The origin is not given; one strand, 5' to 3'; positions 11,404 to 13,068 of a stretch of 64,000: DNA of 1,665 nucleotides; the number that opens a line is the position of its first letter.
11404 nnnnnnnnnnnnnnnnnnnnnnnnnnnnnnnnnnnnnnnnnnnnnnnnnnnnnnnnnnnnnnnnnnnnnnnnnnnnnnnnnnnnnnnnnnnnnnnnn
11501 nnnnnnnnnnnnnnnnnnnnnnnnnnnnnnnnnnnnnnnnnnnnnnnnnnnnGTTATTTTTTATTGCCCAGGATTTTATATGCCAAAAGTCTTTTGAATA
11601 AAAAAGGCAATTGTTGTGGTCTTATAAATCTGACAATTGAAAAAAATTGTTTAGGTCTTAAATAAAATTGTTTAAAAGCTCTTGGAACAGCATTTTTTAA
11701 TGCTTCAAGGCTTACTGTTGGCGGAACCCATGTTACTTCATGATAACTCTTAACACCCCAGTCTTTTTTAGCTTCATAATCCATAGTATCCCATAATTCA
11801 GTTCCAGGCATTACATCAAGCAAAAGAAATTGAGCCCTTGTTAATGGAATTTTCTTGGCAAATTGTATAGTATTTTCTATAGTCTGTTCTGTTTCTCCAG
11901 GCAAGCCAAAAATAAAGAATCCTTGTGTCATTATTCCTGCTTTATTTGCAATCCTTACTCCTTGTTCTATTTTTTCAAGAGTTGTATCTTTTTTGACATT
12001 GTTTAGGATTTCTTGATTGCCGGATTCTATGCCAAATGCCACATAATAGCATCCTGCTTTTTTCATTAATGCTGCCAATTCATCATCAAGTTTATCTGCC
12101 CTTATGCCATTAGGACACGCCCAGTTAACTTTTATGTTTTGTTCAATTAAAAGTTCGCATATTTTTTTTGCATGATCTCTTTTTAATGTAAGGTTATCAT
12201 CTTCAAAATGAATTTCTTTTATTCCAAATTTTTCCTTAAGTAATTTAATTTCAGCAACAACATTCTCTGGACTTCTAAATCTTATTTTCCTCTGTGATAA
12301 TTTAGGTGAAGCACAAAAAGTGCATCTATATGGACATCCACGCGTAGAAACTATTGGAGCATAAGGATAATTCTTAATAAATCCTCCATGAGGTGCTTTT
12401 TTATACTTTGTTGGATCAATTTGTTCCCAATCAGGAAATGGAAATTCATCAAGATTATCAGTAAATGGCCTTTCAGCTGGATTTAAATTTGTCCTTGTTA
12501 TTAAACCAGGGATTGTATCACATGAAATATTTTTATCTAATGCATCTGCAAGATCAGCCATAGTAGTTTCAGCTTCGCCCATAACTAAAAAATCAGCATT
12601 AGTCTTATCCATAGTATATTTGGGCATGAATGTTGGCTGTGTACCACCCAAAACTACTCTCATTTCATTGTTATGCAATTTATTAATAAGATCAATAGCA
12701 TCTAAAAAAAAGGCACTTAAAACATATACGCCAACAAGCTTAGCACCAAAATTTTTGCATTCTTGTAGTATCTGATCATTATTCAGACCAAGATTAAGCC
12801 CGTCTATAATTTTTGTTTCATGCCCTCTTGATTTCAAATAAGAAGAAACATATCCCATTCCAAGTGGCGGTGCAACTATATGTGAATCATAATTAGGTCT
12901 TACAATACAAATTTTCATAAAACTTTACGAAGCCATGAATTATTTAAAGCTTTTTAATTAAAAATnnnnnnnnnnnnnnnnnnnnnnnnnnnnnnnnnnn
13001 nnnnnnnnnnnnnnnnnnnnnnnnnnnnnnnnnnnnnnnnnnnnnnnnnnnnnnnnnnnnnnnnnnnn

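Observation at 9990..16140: Terpenoid-like tailoring module: desaturase-like FAD enzyme + B12-rSAM + alpha/alpha-toroid + fused Zn-ADH/Gfo-Idh-MocA oxidoreductase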

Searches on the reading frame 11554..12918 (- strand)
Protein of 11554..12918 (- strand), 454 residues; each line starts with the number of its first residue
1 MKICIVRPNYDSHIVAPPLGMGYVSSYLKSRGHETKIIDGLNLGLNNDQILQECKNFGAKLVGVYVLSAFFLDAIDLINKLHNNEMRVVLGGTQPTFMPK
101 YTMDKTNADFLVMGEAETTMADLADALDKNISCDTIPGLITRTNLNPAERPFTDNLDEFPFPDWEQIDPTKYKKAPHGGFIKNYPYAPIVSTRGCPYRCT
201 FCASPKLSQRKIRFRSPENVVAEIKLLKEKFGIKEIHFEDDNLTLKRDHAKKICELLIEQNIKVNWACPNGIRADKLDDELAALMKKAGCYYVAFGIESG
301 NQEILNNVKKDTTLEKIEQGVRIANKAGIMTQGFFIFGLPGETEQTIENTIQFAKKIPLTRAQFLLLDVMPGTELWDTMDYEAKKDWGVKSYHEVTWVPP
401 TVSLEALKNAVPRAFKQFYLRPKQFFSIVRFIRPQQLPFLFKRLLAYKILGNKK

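Call 4: search_protein_families(library=pfam, proteins=[window:11554-12918:-], max_evalue=0.01)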
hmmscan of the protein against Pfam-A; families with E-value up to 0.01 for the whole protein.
window:11554-12918:- (454 aa): 3 families
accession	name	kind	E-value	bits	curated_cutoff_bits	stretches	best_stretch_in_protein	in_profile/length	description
PF04055.27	Radical_SAM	-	2.1e-31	109.8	29.5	1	189-354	1-166/166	Radical SAM superfamily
PF02310.24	B12-binding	-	1.1e-15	58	32.1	1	16-123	12-120/121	B12 binding domain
PF19864.5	Radical_SAM_N2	-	0.0072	16.2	29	0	66-129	66-127/151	Radical SAM proteins, N-terminal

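Call 5: search_protein_families(library=ncbifam, proteins=[window:11554-12918:-], max_evalue=0.01)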
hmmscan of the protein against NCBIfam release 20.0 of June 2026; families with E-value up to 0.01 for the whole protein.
window:11554-12918:- (454 aa): 44 families (the best 25 are shown)
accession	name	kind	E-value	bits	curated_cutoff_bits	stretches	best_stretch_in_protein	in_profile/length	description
TIGR03471.1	HpnJ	equivalog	7.8e-58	196.5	577.6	1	35-430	47-444/472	hopanoid biosynthesis associated radical SAM protein HpnJ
NF038361.1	rSAM_Sden_1168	equivalog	7.8e-48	163.4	575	1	104-378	195-472/560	Sden_1168 family B12-binding radical SAM P-methyltransferase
TIGR04072.2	rSAM_ladder_B12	equivalog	1.9e-47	161.9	360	1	18-417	18-410/443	lipid biosynthesis B12-binding/radical SAM protein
TIGR04385.1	B12_rSAM_cofa1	equivalog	9.3e-46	156.9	450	1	71-357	86-364/438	B12 lower ligand biosynthesis radical SAM protein BzaD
TIGR02026.1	BchE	equivalog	4.9e-45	154.3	481.35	1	3-428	2-436/497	magnesium-protoporphyrin IX monomethyl ester anaerobic oxidative cyclase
TIGR04479.1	bcpD_PhpK_rSAM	subfamily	9.6e-45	152.9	600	1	20-356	74-408/504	PhpK family radical SAM P-methyltransferase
NF050148.1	rSAM_ApyD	equivalog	3e-41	141.5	750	1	59-386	75-400/645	RiPP biosynthesis radical SAM protein ApyD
TIGR04014.1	B12_SAM_MJ_0865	equivalog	2.8e-35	121.9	360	1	73-394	56-373/434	methyl-coenzyme M reductase glutamine C-methyltransferase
TIGR04013.1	B12_SAM_MJ_1487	hypoth_equivalog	1.5e-34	119.5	251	1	51-379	35-357/382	TIGR04013 family B12-binding domain/radical SAM domain-containing protein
NF033070.1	rSAM_AprD4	equivalog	2.1e-32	112.6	500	1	133-377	145-388/456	AprD4 family radical SAM diol-dehydratase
TIGR04367.1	HpnR_B12_rSAM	equivalog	2.3e-28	99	650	1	17-379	21-373/490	hopanoid C-3 methylase HpnR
TIGR03975.1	rSAM_ocin_1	subfamily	1.7e-24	86.3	281.85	1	82-355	154-428/606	RiPP maturation radical SAM C-methyltransferase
TIGR04428.1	B12_rSAM_trp_MT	equivalog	2.2e-22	79.1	500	2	188-383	218-425/558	tryptophan 2-C-methyltransferase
TIGR04295.1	B12_rSAM_oligo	hypoth_equivalog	9.3e-22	77.3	400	1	18-313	25-317/422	TIGR04295 family B12-binding domain-containing radical SAM protein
NF045585.1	rSAM_slr0320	equivalog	3.3e-21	75.4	775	1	186-356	235-408/511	photosystem II high light acclimation radical SAM protein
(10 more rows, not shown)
